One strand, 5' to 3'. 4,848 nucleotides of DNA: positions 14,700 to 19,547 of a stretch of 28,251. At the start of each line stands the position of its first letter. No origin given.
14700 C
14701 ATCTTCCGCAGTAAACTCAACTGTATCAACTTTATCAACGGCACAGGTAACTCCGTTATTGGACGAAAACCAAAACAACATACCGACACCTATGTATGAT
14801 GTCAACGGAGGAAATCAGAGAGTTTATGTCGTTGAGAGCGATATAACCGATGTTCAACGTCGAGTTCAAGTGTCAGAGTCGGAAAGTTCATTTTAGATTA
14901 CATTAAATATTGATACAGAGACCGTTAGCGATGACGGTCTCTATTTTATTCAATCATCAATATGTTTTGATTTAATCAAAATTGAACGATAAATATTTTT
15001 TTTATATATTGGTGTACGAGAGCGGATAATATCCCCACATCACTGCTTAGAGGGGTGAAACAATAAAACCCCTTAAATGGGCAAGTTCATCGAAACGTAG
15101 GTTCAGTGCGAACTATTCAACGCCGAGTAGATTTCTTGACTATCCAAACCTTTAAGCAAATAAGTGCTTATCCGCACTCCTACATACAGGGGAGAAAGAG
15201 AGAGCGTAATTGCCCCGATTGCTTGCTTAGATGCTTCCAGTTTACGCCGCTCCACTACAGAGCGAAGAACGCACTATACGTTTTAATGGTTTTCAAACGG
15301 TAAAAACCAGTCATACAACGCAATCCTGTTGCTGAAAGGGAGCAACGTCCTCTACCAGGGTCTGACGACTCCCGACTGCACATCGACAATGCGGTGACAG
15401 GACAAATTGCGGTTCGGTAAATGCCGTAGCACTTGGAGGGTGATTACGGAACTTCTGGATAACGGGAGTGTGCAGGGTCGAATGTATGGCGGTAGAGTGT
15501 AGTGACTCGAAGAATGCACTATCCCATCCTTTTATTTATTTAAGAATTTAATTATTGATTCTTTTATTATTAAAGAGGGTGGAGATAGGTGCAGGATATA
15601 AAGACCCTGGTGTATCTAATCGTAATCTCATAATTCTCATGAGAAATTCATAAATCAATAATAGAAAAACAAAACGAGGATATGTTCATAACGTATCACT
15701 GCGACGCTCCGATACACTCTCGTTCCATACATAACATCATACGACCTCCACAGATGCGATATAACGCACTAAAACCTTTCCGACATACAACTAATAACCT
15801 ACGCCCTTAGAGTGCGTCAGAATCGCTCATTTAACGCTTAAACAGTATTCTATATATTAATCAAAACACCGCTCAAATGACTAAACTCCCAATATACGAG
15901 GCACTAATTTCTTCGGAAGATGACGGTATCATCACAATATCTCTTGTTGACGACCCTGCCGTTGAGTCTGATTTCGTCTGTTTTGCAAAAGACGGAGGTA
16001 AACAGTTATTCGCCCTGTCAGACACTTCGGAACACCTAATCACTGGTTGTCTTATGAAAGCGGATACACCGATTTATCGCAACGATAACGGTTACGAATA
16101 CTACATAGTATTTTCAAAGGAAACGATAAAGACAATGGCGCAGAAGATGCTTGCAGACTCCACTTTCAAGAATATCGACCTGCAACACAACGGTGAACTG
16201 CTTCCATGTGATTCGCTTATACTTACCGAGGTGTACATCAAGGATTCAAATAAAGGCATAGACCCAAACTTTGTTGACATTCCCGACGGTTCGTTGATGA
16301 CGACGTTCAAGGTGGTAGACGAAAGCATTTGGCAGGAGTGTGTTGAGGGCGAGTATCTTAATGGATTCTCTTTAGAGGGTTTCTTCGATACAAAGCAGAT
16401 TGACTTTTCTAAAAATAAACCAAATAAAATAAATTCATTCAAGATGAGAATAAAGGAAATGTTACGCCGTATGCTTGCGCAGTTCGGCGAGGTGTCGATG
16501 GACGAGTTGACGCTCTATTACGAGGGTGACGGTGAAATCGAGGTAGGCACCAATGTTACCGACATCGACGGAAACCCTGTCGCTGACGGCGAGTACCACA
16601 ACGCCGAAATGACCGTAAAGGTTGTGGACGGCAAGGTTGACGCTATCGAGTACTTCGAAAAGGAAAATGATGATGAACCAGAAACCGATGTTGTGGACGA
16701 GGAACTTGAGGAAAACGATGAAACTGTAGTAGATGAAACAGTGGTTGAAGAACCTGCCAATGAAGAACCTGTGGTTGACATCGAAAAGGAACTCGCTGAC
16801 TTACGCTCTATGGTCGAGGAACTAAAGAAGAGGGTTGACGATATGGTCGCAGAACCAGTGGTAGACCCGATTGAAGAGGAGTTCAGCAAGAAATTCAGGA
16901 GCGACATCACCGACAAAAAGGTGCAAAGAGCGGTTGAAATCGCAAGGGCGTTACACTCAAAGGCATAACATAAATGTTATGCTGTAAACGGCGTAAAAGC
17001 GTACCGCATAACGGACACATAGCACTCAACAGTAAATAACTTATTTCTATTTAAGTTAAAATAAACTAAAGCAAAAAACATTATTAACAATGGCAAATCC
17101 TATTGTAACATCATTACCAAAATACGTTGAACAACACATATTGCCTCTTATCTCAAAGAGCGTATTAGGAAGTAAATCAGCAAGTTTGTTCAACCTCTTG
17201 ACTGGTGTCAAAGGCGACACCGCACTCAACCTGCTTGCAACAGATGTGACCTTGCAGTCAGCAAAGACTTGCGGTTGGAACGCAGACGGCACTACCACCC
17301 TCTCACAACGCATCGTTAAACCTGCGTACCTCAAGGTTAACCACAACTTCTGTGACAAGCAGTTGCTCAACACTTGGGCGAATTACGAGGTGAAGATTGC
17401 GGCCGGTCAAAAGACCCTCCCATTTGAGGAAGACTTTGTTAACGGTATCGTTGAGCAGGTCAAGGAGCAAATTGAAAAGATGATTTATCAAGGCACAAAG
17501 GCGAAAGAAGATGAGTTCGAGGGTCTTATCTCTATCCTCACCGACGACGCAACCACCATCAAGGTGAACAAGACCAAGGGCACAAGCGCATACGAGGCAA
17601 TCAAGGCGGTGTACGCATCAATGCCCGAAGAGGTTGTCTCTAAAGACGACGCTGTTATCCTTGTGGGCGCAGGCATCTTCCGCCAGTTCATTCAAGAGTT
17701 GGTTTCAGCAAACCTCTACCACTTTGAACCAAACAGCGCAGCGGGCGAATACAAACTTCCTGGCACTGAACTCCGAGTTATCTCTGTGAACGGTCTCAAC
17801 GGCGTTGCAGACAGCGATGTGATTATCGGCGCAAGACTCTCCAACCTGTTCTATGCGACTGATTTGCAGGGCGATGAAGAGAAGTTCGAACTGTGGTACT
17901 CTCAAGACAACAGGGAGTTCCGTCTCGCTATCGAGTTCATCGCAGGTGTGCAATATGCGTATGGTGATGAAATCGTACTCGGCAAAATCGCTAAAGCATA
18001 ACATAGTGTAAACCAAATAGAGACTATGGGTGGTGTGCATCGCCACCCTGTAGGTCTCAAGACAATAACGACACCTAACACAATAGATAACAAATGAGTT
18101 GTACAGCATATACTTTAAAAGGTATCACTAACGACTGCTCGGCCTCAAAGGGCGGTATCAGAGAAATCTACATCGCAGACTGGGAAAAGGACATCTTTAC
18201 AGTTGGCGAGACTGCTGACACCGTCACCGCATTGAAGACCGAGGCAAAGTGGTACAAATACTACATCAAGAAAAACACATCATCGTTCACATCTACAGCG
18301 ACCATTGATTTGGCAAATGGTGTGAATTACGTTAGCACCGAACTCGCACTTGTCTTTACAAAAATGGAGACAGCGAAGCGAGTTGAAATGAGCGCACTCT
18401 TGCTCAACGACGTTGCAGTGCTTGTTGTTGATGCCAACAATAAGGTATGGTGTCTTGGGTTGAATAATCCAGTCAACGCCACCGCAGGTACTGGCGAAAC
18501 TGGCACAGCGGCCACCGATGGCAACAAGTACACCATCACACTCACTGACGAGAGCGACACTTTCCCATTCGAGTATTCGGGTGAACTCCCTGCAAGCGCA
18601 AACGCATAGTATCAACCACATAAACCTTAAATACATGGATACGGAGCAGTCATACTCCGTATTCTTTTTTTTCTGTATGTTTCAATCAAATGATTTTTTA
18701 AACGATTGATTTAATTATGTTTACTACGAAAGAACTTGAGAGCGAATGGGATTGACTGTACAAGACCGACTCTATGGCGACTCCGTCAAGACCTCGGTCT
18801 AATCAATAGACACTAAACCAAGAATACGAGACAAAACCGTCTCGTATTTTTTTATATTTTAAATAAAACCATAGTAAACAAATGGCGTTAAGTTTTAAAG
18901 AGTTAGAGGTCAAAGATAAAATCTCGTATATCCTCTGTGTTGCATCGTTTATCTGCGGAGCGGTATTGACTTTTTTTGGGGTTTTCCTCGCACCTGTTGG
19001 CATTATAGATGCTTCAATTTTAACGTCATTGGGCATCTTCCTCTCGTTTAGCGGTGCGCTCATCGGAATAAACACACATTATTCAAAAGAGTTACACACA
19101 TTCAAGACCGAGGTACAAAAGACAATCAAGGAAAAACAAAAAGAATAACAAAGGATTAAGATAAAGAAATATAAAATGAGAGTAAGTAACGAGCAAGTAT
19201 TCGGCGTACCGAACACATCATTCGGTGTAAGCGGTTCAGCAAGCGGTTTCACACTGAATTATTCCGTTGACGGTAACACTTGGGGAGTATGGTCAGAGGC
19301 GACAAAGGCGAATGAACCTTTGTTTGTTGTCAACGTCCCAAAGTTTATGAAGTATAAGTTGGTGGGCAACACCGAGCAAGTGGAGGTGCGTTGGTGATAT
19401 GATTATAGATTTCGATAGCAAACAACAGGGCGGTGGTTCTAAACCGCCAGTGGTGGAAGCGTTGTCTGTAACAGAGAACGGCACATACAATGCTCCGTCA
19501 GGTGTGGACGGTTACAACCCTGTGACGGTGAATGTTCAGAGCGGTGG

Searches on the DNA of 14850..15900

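Call 76: search_rna_families(source=window, start=14850, end=15900, threshold=evalue, max_evalue=1)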
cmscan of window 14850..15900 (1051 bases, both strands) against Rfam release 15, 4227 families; matches with E-value up to 1: 0.
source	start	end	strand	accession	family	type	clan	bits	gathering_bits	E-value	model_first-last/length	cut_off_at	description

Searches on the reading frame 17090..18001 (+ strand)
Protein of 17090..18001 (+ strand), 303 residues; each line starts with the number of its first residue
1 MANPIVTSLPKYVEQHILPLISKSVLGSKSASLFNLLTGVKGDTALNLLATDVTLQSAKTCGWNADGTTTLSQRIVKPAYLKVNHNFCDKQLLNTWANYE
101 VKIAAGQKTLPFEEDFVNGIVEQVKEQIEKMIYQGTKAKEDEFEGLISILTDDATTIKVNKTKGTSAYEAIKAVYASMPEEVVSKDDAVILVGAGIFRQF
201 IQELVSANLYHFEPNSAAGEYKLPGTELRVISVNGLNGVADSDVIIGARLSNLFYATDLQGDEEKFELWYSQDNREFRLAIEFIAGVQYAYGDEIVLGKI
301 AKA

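Call 9: search_protein_families(library=phrogs, proteins=[window:17090-18001:+], max_evalue=0.001)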
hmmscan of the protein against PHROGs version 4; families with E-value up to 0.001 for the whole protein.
window:17090-18001:+ (303 aa): 1 family
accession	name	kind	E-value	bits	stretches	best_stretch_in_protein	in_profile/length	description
phrog_11320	-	unknown function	3.6e-30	106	1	32-297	33-303/324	-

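Call 10: search_protein_families(library=pfam, proteins=[window:17090-18001:+], max_evalue=0.001)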
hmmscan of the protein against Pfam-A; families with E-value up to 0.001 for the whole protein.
window:17090-18001:+ (303 aa): 0 families

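Call 41: search_dna_similar(query=window:17090-18001:+, collection=phages, mode=protein, max_rows=15)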
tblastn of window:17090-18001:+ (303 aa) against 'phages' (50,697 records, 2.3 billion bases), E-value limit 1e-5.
No match.

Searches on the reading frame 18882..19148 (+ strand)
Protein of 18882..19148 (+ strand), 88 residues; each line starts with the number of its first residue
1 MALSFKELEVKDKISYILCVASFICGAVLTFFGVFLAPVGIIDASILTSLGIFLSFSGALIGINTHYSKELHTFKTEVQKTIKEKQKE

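Call 7: search_protein_families(library=pfam, proteins=[window:18882-19148:+], max_evalue=0.01)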
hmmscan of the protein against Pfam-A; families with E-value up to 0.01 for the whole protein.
window:18882-19148:+ (88 aa): 2 families
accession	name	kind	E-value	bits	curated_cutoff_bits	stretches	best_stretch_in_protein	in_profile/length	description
PF17628.7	IncD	-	0.00025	21.3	27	1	13-62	41-88/141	Inclusion membrane protein D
PF20712.2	CyanoTRADDas_TM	-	0.0016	18.9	24.3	1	13-59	7-55/68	Cyanobacterial TRADD-N associated 2-Transmembrane domain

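Call 8: search_protein_families(library=phrogs, proteins=[window:18882-19148:+], max_evalue=0.01)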
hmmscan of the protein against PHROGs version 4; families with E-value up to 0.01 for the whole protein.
window:18882-19148:+ (88 aa): 0 families

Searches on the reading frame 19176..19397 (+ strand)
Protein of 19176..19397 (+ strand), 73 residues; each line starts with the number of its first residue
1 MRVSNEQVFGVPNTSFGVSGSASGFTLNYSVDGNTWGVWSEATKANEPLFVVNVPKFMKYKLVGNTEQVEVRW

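Call 7: search_protein_families(library=pfam, proteins=[window:19176-19397:+], max_evalue=0.01)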
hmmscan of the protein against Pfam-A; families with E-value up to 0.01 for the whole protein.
window:19176-19397:+ (73 aa): 0 families

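Call 8: search_protein_families(library=phrogs, proteins=[window:19176-19397:+], max_evalue=0.01)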
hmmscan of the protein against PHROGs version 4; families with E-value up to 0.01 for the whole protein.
window:19176-19397:+ (73 aa): 0 families
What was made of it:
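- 19176..19397 (+): Conserved 73-aa ORF that always sits immediately upstream of the free-standing fibre gene. Function unknown; possibly a fibre partner or chaperone. No Pfam or PHROG hit (calls 7, 8).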
